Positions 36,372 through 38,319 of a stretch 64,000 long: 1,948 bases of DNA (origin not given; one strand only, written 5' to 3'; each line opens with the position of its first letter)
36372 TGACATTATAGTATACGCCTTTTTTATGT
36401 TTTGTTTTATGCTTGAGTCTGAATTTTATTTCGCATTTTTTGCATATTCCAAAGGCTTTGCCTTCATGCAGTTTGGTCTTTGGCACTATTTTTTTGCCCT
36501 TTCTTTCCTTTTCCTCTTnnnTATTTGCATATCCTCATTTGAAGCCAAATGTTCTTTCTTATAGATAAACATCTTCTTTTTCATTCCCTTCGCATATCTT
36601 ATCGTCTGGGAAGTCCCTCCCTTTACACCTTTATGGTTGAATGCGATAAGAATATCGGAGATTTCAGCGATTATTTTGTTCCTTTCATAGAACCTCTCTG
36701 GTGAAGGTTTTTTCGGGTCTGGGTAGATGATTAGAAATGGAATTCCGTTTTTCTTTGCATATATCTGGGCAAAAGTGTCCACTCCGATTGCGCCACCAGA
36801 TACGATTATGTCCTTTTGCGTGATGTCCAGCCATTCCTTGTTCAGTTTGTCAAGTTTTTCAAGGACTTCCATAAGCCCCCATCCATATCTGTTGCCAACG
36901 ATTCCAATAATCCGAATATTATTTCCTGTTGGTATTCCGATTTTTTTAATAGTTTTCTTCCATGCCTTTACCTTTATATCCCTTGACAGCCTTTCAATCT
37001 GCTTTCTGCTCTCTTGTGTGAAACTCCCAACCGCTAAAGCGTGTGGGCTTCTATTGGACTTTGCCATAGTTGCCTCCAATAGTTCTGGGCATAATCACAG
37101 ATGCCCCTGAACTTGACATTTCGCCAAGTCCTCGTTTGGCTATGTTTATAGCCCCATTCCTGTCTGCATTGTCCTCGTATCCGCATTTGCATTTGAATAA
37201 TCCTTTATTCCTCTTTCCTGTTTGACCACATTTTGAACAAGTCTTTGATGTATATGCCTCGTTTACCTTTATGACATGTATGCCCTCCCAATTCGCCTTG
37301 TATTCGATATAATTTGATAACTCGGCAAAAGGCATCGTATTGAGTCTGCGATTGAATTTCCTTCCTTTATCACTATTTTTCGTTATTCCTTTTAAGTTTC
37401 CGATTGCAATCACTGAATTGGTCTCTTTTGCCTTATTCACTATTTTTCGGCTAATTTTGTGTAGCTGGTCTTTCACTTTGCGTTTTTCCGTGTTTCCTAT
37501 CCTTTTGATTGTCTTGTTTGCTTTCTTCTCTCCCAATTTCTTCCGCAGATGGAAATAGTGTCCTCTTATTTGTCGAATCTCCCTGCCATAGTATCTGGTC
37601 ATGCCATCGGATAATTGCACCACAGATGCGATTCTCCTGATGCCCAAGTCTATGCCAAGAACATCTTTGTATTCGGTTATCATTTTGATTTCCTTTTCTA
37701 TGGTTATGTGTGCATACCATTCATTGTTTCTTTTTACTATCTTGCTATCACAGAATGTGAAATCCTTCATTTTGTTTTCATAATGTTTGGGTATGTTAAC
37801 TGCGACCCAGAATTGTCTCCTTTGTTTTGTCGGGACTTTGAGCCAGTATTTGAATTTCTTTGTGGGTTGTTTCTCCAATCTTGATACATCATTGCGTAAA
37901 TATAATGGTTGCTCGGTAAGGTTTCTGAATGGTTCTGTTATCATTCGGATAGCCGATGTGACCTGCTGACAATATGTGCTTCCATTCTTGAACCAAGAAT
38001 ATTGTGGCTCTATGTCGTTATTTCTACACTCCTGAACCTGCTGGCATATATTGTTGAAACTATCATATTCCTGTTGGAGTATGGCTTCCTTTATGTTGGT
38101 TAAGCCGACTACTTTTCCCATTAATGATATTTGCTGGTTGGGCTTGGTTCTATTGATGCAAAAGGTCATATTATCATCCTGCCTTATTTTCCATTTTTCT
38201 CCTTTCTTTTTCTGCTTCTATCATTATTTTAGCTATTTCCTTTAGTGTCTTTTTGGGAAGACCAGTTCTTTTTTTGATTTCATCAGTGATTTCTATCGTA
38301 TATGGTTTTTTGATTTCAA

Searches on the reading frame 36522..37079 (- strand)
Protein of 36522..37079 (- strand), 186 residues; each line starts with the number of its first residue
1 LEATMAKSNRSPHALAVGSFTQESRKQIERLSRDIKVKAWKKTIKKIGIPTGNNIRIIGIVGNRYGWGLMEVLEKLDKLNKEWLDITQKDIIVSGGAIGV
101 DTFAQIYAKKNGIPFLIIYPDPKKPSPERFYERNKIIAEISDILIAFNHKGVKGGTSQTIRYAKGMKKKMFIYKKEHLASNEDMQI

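Call 88: search_protein_families(library=phrogs, proteins=[window:36522-37079:-], max_evalue=0.001)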
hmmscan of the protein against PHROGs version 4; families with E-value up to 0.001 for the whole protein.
window:36522-37079:- (186 aa): 4 families
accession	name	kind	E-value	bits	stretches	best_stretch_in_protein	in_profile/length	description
phrog_289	-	other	3.6e-13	50.2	1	55-177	22-142/500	GTP-binding domain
phrog_4299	-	unknown function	3e-08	34.1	1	119-176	206-262/322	-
phrog_30500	-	unknown function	1.7e-05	24.9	1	115-172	203-259/388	-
phrog_768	-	DNA, RNA and nucleotide metabolism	0.00062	20.4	0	71-124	17-70/191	DprA-like DNA recombination-mediator protein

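Call 109: search_protein_families(library=pfam, proteins=[window:36522-37079:-], max_evalue=0.001)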
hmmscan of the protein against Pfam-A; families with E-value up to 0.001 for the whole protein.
window:36522-37079:- (186 aa): 2 families
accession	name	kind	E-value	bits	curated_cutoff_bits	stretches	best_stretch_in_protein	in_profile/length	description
PF02481.21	DNA_processg_A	-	4.6e-12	46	29.6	1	119-179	134-193/212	DNA recombination-mediator protein A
PF10686.14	YAcAr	-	9.7e-06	25.8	28.2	1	72-121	17-62/66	YspA, cpYpsA-related SLOG family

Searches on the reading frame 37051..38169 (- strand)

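Call 10: search_protein_families(library=pfam, proteins=[window:37051-38169:-], max_evalue=0.01)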
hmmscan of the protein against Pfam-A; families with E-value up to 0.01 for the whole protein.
window:37051-38169:- (372 aa): 2 families
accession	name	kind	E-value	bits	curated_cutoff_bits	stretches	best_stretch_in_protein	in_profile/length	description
PF07282.18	Cas12f1-like_TNB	-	1e-24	86.9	26.3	1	281-343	1-60/60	Cas12f1-like, TNB domain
PF01385.25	OrfB_IS605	-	2.8e-07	31.2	30.5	1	165-251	13-107/120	Probable transposase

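Call 11: search_protein_families(library=phrogs, proteins=[window:37051-38169:-], max_evalue=0.001)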
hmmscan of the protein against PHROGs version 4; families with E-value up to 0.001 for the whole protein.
window:37051-38169:- (372 aa): 4 families
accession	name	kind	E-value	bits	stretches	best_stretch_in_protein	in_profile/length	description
phrog_506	-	integration and excision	9.2e-49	167.6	1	23-353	34-370/403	transposase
phrog_12300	-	integration and excision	1.6e-34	120.4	1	146-349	37-243/286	transposase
phrog_16792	-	unknown function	9.6e-17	62.8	1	216-345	17-155/180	-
phrog_17087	-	unknown function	8.2e-12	46.5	1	218-349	4-134/141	-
